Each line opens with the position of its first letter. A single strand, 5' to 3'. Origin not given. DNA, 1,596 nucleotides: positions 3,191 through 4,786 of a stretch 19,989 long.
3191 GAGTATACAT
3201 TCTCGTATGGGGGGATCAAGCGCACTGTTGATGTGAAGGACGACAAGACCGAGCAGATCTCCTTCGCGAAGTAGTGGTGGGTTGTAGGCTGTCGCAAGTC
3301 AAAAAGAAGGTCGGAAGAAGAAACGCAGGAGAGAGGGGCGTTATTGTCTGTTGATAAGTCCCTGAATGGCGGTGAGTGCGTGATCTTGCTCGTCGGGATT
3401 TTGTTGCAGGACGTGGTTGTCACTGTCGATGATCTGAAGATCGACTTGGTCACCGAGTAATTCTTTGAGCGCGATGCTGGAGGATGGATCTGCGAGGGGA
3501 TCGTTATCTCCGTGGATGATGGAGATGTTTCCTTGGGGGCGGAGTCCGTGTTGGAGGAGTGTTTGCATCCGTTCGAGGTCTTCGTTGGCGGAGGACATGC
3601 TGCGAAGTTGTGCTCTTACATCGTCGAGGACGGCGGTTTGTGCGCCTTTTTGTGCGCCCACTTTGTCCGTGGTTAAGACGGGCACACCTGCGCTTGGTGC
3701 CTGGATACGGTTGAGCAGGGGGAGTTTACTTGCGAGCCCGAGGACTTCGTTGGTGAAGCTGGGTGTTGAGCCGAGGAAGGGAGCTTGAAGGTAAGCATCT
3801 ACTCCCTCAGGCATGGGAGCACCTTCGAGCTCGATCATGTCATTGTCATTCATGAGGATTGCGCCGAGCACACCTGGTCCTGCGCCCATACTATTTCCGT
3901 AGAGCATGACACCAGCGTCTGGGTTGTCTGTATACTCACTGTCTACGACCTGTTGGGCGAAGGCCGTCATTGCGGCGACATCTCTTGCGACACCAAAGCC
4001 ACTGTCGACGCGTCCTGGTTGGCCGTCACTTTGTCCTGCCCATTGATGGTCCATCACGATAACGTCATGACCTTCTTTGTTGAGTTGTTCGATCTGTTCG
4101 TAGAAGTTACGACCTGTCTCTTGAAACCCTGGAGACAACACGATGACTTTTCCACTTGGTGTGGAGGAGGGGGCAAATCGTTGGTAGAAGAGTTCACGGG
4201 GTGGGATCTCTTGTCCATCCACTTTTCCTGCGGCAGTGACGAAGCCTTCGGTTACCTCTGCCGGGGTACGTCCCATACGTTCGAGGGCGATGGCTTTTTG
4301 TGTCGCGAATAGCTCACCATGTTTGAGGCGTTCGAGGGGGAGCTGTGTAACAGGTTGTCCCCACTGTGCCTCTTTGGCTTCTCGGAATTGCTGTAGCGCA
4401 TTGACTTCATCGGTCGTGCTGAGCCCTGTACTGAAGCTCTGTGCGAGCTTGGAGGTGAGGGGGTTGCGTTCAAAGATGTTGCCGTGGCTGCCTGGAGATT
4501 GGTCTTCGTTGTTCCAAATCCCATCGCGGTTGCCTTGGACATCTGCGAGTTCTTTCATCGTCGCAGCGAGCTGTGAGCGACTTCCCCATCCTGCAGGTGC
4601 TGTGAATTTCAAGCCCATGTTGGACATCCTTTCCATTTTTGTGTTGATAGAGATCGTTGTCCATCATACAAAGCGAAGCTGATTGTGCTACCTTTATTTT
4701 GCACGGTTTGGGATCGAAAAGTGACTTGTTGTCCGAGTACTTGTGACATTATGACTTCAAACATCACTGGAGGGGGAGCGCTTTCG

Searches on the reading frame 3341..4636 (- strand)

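Call 4: search_protein_families(library=pfam, proteins=[window:3341-4636:-], max_evalue=0.01)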
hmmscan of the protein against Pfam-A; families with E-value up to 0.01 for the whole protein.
window:3341-4636:- (431 aa): 3 families
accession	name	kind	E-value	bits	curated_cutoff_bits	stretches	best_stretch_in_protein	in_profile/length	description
PF12146.15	Hydrolase_4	-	6.9e-16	58.7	27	1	163-410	5-234/239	Serine aminopeptidase, S33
PF00561.26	Abhydrolase_1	-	1.5e-08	35.1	25.8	1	164-252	2-80/245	alpha/beta hydrolase fold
PF12697.13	Abhydrolase_6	-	1.2e-05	26.5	26.3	1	165-416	1-213/217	Alpha/beta hydrolase family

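Call 5: search_protein_families(library=ncbifam, proteins=[window:3341-4636:-], max_evalue=0.01)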
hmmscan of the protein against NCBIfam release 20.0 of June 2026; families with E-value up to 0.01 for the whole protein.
window:3341-4636:- (431 aa): 1 family
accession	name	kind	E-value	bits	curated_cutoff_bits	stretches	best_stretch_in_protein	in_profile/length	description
NF008019.0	PRK10749.1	equivalog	0.004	16.2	362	1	151-205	45-97/335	lysophospholipase L2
